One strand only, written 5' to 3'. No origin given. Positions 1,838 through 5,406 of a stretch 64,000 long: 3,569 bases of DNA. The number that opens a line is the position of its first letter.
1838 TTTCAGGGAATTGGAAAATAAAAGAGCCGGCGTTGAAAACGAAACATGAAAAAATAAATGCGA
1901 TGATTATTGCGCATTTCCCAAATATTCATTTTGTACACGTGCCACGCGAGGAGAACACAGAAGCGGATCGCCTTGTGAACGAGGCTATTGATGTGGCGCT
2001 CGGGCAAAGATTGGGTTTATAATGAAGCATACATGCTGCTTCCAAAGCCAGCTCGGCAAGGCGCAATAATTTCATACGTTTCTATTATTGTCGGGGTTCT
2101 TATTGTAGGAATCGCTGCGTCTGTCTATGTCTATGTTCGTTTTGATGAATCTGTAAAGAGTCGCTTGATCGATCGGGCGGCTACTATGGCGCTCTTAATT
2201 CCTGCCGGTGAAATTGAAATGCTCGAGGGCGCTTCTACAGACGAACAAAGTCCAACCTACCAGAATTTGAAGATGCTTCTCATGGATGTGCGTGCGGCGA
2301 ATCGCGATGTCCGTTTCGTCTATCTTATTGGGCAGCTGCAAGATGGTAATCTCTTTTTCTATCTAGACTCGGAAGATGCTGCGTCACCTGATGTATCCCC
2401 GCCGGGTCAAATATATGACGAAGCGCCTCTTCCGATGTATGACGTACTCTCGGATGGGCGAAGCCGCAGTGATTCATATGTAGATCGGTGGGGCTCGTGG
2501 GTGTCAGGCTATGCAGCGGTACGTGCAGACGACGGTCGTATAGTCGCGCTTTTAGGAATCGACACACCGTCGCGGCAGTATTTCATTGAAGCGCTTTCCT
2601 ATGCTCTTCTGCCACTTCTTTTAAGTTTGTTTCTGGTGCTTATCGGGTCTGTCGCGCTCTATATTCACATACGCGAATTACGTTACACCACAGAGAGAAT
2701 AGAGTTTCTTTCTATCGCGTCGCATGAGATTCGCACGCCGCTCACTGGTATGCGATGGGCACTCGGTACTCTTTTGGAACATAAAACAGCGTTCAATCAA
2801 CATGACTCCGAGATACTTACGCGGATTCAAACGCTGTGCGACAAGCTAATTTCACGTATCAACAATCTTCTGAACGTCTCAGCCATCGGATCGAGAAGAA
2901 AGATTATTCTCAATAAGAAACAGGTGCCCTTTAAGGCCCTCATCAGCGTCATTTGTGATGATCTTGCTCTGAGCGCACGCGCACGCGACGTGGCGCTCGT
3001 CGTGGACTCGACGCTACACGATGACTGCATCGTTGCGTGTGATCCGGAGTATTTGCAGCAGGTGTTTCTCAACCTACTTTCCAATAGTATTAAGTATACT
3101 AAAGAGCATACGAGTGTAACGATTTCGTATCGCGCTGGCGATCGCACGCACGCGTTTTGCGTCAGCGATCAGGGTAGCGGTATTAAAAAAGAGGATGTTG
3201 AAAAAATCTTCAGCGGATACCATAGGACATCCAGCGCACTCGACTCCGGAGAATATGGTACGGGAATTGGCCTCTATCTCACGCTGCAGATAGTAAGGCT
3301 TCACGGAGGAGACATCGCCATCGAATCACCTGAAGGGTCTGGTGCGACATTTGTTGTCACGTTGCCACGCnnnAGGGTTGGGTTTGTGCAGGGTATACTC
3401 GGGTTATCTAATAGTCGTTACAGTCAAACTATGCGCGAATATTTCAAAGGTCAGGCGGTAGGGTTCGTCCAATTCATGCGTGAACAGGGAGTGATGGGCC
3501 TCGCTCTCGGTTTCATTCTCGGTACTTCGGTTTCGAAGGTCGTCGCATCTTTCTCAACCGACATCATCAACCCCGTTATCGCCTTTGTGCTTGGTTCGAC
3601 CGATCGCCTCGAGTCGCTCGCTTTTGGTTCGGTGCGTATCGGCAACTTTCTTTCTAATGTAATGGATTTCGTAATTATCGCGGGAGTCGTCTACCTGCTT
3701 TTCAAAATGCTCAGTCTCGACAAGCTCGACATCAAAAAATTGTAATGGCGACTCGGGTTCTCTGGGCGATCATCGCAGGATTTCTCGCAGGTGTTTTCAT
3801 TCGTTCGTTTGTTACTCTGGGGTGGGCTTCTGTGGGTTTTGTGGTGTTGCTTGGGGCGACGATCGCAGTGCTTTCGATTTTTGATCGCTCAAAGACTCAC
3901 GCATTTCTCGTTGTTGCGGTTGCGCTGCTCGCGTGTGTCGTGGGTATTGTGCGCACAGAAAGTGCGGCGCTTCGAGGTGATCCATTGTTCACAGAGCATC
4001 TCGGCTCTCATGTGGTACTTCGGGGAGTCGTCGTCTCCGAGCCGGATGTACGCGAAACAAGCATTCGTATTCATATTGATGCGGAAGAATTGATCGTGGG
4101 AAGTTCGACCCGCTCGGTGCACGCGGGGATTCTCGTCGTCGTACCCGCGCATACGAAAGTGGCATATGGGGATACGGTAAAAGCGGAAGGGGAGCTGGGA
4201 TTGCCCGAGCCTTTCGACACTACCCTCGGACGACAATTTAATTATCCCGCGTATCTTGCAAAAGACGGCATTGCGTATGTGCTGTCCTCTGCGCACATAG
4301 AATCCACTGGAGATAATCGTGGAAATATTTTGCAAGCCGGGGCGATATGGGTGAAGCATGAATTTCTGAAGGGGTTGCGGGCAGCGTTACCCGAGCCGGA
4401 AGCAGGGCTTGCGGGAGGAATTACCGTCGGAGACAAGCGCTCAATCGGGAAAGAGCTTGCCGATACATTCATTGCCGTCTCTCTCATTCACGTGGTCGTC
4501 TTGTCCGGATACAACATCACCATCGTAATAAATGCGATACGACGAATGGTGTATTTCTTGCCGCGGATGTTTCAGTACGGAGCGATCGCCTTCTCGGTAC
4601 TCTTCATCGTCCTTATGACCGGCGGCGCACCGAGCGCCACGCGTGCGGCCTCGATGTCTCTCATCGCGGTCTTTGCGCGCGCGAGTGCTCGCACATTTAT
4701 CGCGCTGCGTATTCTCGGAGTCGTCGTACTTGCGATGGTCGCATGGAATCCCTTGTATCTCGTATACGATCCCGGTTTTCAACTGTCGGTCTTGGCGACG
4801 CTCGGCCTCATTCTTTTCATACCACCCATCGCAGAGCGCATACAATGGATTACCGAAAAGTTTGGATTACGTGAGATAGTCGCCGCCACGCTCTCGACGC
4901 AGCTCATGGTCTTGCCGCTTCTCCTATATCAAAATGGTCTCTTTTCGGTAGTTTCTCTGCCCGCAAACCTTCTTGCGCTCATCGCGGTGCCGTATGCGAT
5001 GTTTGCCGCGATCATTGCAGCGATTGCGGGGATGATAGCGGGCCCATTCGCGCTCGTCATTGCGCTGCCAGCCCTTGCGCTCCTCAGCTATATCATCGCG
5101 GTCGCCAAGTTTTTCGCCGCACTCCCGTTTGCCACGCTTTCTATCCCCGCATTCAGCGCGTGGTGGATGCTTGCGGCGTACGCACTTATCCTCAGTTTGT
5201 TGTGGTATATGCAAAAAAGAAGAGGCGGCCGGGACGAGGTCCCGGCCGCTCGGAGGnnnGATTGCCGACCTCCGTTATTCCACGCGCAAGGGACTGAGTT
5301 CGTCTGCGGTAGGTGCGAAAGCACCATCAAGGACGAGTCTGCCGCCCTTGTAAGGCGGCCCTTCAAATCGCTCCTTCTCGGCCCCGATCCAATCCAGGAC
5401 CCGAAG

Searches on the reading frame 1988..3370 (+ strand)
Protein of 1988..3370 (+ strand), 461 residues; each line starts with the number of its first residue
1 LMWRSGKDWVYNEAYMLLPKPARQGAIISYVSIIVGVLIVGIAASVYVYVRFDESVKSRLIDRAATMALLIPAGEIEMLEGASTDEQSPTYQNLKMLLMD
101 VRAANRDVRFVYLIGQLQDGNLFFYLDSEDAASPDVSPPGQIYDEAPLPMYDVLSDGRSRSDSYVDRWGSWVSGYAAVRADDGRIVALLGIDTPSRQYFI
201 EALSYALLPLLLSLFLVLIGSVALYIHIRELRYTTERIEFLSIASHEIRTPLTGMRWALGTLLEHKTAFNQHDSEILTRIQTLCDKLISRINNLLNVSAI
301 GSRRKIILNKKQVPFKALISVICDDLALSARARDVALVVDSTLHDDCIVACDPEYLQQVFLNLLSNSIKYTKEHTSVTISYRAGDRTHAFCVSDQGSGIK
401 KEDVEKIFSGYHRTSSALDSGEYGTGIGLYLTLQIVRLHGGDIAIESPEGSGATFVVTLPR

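Call 79: search_protein_families(library=pfam, proteins=[window:1988-3370:+], max_evalue=0.001)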
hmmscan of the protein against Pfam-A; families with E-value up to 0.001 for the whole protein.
window:1988-3370:+ (461 aa): 3 families
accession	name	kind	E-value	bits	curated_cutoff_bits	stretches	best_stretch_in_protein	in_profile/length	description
PF02518.31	HATPase_c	-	1.2e-24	87.3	26.4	1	352-460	2-108/111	Histidine kinase-, DNA gyrase B-, and HSP90-like ATPase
PF00512.31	HisKA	-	9.5e-11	42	26.9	1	237-301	2-64/66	His Kinase A (phospho-acceptor) domain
PF13589.12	HATPase_c_3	-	2.9e-05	24.5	25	1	358-426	5-76/137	Histidine kinase-, DNA gyrase B-, and HSP90-like ATPase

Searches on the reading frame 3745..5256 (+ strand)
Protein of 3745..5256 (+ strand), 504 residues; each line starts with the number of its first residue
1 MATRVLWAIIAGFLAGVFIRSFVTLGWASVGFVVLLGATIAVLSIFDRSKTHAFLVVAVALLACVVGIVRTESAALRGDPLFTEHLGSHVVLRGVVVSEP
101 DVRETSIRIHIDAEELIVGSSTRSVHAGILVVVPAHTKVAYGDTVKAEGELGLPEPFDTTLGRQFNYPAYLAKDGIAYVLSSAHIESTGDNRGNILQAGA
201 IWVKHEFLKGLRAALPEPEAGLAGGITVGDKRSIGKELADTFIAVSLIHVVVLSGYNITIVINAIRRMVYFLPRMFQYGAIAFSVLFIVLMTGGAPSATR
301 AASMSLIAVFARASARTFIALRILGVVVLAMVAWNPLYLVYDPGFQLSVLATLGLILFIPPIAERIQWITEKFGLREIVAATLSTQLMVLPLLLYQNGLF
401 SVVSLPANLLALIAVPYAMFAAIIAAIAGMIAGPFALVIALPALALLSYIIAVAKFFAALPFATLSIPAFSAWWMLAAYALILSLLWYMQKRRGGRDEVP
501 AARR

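Call 79: search_protein_families(library=pfam, proteins=[window:3745-5256:+], max_evalue=0.001)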
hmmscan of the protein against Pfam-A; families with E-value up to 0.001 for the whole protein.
window:3745-5256:+ (504 aa): 2 families
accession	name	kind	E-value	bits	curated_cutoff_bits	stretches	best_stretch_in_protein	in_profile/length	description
PF03772.21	Competence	-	6.2e-41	141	23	1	227-491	2-269/270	Competence protein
PF13567.11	DUF4131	-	4e-24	85.6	31.6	1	30-184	7-161/165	Domain of unknown function (DUF4131)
